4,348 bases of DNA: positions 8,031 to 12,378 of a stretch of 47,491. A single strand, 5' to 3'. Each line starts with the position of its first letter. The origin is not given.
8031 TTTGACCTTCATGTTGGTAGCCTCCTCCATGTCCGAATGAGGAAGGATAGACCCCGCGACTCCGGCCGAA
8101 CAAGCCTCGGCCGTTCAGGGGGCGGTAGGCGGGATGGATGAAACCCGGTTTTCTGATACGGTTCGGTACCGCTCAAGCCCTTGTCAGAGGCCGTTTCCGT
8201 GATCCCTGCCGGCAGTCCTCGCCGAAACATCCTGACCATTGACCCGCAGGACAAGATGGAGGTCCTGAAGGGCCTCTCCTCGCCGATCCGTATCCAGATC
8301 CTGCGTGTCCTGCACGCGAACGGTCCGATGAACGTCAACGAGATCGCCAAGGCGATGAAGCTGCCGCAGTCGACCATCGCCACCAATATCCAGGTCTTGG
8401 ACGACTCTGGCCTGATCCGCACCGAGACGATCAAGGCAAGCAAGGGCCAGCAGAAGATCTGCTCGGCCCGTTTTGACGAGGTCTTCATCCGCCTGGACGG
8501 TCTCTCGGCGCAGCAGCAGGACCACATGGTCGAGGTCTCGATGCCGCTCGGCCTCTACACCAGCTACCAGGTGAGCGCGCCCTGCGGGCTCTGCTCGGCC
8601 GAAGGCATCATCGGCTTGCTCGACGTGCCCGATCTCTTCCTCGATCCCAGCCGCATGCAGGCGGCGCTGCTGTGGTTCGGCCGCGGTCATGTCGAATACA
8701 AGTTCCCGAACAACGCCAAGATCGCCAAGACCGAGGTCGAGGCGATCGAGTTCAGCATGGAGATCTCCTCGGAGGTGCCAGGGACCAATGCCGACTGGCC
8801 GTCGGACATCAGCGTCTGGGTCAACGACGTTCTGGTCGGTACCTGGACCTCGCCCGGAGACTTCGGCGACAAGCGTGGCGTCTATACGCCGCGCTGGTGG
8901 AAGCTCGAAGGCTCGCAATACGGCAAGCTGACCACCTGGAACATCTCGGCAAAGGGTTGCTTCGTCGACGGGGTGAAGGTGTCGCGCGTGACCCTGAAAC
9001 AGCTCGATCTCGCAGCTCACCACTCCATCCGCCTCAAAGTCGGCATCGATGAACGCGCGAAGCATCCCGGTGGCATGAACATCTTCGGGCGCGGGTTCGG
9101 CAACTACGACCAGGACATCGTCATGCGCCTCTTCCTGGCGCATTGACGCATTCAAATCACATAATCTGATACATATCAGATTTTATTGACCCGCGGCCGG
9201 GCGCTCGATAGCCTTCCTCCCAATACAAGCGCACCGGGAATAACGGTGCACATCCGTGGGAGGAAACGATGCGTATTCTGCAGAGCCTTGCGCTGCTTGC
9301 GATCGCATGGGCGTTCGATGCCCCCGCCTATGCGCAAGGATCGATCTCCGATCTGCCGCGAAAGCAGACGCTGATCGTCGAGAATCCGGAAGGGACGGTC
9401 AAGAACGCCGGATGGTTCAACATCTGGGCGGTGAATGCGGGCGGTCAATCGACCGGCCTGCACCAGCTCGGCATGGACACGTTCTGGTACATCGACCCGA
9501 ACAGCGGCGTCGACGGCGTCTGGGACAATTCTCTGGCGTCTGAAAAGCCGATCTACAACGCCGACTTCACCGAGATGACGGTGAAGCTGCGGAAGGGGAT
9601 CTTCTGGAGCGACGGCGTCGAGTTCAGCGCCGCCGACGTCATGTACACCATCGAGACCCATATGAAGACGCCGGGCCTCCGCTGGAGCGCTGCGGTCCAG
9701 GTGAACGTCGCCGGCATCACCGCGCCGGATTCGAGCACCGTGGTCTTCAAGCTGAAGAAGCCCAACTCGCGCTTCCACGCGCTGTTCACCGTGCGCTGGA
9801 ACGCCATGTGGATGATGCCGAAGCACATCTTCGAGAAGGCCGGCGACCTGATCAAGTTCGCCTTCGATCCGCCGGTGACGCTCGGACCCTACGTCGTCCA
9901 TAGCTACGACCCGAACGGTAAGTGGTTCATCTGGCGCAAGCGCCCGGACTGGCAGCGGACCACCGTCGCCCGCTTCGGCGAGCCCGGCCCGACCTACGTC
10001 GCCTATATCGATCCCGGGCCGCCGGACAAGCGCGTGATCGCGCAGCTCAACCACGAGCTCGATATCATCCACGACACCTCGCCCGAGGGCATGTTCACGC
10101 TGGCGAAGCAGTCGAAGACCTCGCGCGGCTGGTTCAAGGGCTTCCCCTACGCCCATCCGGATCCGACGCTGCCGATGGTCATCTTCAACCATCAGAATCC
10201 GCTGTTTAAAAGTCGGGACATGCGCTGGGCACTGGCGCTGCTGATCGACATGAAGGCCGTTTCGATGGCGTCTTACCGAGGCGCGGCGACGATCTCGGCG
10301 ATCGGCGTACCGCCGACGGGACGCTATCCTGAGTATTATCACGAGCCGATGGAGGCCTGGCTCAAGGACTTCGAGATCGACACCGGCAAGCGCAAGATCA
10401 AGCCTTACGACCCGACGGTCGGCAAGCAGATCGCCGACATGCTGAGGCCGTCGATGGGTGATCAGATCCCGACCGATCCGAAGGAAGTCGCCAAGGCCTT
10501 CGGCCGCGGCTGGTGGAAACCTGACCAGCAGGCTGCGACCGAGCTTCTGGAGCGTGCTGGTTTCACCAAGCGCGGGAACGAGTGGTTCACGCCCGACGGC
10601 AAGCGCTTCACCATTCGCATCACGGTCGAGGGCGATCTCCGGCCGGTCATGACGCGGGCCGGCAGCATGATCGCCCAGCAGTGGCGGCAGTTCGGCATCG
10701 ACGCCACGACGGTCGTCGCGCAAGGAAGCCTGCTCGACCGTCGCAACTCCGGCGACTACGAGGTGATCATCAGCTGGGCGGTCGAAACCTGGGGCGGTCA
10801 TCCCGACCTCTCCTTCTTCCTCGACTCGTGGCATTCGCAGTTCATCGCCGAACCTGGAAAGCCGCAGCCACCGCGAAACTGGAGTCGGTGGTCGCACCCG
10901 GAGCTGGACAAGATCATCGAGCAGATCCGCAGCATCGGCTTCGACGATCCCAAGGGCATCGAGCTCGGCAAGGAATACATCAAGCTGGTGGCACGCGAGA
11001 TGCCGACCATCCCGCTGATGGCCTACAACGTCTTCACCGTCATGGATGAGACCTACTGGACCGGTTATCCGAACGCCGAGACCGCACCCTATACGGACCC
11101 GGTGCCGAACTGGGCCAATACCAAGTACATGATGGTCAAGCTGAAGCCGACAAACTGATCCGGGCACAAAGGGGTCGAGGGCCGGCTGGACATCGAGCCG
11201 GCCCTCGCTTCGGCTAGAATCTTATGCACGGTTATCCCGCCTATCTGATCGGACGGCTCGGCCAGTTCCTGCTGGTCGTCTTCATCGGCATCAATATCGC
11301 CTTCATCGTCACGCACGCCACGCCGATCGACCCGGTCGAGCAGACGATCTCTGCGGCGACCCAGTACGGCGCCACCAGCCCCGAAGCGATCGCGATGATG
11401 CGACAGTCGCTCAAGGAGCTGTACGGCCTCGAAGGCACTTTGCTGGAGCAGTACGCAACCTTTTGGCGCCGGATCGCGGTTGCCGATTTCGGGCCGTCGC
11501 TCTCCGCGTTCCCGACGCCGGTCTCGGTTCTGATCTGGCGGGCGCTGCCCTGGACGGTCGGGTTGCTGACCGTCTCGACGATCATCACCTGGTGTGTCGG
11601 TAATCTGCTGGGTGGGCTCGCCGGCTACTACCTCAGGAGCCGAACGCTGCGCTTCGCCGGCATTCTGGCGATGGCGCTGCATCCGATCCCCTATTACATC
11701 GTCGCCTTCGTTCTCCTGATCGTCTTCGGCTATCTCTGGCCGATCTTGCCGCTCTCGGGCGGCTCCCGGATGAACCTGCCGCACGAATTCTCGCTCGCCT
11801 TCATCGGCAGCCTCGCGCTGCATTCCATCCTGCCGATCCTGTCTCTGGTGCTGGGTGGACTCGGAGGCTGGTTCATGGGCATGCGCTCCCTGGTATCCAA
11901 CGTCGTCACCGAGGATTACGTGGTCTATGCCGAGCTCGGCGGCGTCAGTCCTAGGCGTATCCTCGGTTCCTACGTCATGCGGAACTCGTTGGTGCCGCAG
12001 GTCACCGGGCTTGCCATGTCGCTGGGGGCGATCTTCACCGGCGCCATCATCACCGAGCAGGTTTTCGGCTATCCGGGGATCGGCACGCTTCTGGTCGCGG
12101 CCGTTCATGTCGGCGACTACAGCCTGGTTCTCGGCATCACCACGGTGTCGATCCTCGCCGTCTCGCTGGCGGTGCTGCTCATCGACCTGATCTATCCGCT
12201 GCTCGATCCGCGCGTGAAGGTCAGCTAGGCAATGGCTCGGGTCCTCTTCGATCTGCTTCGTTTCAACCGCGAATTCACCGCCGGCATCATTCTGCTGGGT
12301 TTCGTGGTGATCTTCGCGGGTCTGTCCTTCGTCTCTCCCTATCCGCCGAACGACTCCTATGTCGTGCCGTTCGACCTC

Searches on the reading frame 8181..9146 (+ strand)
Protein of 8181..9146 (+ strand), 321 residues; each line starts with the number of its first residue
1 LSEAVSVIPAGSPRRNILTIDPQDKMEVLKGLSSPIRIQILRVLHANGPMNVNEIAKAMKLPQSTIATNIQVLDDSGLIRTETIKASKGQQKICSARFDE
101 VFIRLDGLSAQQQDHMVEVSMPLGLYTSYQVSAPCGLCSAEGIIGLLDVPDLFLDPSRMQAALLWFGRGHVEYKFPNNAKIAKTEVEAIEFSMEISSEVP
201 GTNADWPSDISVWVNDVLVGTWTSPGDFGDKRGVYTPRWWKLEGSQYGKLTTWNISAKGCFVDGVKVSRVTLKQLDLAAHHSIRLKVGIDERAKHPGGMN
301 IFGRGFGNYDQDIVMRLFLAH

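Call 22: search_protein_families(library=pfam, proteins=[window:8181-9146:+], max_evalue=0.00001)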
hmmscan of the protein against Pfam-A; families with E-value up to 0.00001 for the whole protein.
window:8181-9146:+ (321 aa): 6 families
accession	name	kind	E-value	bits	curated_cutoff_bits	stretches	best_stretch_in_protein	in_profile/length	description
PF12840.13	HTH_20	-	1.2e-09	38.5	27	1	32-81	1-50/51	Helix-turn-helix domain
PF13412.12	HTH_24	-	1.4e-07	31.4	21.9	1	35-80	3-48/48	Winged helix-turn-helix DNA-binding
PF12802.13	MarR_2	-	1.8e-07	31.6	27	1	35-82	5-53/61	MarR family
PF01022.26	HTH_5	-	2.6e-07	30.8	22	1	34-80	1-46/47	Bacterial regulatory protein, arsR family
PF25212.1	HVO_A0114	-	5.1e-07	29.8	27.6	1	26-100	13-83/84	HVO_A0114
PF01047.28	MarR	-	8.9e-06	25.9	24.6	0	38-80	6-48/59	MarR family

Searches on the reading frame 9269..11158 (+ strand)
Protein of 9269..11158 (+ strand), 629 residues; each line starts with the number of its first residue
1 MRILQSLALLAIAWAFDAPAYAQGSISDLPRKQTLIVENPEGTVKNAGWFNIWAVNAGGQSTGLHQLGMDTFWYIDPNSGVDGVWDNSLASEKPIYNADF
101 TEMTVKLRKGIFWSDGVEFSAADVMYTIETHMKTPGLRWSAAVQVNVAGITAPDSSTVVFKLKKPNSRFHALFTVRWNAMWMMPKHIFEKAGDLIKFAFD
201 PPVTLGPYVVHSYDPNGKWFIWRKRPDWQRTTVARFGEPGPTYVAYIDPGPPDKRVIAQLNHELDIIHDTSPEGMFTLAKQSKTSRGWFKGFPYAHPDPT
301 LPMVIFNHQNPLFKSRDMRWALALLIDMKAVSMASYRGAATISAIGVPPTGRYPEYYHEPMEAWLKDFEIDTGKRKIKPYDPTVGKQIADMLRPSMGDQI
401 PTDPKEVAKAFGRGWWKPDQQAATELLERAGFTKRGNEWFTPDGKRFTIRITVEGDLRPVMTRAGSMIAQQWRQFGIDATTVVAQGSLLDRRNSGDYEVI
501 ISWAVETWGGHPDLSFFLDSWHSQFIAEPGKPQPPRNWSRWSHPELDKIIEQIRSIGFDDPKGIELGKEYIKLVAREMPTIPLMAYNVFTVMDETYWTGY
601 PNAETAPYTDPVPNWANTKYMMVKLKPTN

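Call 22: search_protein_families(library=pfam, proteins=[window:9269-11158:+], max_evalue=0.00001)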
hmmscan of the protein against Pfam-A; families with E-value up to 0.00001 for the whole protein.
window:9269-11158:+ (629 aa): 1 family
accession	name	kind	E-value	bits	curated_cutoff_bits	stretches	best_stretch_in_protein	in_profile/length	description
PF00496.27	SBP_bac_5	-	1.3e-47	163.2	32.4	1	89-521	6-360/368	Bacterial extracellular solute-binding proteins, family 5 Middle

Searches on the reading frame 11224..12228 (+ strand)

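Call 22: search_protein_families(library=pfam, proteins=[window:11224-12228:+], max_evalue=0.00001)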
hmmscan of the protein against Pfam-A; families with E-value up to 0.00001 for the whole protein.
window:11224-12228:+ (334 aa): 1 family
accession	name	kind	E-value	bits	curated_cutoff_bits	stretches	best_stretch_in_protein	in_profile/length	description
PF00528.27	BPD_transp_1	-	9.9e-30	104.1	26.4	1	126-332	1-183/184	Binding-protein-dependent transport system inner membrane component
